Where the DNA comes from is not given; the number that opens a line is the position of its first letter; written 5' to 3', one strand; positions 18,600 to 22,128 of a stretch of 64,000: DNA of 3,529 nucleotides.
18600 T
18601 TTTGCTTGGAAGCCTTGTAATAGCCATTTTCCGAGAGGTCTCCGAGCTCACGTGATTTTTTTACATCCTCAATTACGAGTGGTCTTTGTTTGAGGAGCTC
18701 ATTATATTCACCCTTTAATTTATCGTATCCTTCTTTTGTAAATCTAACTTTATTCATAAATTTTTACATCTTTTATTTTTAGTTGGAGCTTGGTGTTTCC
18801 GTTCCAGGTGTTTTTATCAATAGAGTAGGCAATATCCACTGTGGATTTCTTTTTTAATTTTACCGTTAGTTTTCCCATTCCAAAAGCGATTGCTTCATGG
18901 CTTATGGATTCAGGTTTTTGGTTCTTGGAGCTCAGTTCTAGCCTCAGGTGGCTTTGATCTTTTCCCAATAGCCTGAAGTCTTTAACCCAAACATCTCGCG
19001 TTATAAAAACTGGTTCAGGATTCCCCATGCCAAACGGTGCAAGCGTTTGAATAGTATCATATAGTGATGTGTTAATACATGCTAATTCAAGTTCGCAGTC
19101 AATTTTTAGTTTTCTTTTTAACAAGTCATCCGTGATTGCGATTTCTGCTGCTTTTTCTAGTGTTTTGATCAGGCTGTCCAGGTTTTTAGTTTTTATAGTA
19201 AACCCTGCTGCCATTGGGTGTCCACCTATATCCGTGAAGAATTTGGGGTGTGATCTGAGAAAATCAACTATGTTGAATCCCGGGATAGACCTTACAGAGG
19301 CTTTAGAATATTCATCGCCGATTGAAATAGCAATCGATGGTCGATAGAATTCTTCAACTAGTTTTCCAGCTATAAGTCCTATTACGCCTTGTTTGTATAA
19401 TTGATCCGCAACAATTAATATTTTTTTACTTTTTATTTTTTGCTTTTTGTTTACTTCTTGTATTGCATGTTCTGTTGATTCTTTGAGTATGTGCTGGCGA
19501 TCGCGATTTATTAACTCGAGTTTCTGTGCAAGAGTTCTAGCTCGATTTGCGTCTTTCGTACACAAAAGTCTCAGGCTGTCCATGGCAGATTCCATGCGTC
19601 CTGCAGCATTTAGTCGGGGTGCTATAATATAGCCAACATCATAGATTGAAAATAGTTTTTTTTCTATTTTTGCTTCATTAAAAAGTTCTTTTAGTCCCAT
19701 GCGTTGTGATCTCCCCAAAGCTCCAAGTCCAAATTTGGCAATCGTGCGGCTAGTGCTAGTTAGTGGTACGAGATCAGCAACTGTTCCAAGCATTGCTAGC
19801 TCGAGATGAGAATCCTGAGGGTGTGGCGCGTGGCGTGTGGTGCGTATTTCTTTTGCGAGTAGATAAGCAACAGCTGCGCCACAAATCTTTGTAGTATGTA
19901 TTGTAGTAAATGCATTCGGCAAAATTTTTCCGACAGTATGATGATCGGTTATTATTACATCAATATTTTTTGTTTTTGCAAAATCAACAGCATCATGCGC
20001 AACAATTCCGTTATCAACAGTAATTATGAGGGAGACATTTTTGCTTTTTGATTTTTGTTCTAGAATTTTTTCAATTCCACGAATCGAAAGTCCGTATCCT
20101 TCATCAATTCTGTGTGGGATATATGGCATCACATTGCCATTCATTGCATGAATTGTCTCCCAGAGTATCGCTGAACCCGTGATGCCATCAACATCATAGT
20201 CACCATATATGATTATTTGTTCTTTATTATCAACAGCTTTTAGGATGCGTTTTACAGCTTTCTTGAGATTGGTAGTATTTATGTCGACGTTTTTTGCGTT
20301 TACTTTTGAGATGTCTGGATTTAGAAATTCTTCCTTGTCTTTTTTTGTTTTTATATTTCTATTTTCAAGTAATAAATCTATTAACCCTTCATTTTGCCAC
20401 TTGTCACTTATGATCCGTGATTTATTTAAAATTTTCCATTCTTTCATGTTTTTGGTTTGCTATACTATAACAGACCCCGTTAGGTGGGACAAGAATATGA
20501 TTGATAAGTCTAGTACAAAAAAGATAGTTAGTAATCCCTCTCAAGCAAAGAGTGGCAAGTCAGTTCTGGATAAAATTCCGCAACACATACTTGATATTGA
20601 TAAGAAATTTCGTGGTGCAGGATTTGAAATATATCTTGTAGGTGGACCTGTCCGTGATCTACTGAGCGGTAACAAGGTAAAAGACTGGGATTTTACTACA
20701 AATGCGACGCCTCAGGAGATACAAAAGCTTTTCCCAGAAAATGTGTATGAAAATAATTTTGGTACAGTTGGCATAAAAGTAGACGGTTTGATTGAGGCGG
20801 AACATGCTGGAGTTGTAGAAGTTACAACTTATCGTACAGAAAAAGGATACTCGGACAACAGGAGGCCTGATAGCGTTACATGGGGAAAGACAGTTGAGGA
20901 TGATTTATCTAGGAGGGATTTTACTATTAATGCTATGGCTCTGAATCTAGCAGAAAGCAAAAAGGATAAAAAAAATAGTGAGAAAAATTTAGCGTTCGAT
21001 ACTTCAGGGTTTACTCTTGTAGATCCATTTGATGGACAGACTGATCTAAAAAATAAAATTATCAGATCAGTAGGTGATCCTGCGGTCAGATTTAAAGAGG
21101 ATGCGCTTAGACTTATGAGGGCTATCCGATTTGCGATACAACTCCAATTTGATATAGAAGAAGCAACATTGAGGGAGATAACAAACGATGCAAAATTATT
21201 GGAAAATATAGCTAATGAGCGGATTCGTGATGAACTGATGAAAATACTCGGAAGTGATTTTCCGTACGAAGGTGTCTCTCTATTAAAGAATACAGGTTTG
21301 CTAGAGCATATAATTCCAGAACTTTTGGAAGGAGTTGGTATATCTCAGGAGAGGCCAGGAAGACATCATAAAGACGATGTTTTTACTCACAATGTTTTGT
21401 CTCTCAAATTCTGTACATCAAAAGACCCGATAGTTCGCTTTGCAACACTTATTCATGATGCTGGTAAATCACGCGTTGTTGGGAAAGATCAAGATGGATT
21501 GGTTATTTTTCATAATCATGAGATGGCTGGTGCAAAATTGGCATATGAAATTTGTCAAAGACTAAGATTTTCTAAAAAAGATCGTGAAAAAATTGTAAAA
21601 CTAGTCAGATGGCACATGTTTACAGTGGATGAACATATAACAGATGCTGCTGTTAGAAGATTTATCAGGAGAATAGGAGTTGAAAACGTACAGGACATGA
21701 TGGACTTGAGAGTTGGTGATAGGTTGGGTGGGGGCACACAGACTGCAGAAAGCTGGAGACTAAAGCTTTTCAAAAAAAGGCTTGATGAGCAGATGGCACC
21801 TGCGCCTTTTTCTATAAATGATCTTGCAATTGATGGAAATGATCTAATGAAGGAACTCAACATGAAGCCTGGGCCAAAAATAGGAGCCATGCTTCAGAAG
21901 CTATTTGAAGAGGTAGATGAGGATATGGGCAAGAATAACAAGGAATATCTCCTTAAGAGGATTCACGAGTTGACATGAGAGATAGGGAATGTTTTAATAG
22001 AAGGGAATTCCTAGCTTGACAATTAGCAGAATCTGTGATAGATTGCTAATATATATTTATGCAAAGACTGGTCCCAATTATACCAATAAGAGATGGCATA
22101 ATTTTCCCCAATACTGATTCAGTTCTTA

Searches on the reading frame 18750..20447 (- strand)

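Call 41: search_protein_families(library=pfam, proteins=[window:18750-20447:-], max_evalue=0.001)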
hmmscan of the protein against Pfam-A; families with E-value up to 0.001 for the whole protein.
window:18750-20447:- (565 aa): 3 families
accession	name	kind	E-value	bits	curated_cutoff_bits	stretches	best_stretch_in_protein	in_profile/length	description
PF17768.7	RecJ_OB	-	4e-33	114.1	27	1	449-560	1-107/107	RecJ OB domain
PF01368.27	DHH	-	1.3e-21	77.6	28.1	1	77-222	1-125/125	DHH family, N-terminal domain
PF02272.25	DHHA1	-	1.6e-12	48.2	25.9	1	343-433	4-99/102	DHHA1 domain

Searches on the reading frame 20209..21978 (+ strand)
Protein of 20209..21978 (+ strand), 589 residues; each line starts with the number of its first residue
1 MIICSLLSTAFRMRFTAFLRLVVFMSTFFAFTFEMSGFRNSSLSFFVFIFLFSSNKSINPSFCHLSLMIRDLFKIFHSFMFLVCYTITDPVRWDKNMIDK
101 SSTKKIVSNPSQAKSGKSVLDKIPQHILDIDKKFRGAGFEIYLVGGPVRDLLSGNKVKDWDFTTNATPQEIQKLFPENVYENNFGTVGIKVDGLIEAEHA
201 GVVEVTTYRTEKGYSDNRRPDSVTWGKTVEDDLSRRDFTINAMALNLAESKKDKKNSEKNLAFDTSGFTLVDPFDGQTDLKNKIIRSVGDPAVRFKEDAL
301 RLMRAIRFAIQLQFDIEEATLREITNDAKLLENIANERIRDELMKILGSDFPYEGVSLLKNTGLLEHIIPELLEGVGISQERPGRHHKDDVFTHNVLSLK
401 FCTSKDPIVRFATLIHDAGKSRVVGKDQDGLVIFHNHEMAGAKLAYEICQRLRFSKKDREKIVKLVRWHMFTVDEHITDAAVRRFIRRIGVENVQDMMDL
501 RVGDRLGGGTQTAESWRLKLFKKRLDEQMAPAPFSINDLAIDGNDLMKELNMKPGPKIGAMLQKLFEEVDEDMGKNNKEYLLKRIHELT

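Call 41: search_protein_families(library=pfam, proteins=[window:20209-21978:+], max_evalue=0.001)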
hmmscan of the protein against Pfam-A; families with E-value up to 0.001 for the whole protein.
window:20209-21978:+ (589 aa): 4 families
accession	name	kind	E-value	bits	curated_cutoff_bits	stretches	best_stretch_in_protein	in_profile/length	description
PF01743.26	PolyA_pol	-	1.3e-32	113.2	23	1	141-286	1-126/126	Poly A polymerase head domain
PF12627.12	PolyA_pol_RNAbd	-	4.5e-18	65.2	22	1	314-372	2-60/64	Probable RNA and SrmB- binding site of polymerase A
PF13735.12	tRNA_NucTran2_2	-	1e-10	42.2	27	1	445-583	24-147/149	tRNA nucleotidyltransferase domain 2 putative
PF01966.28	HD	-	4.9e-07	30.5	22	1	408-474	26-90/116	HD domain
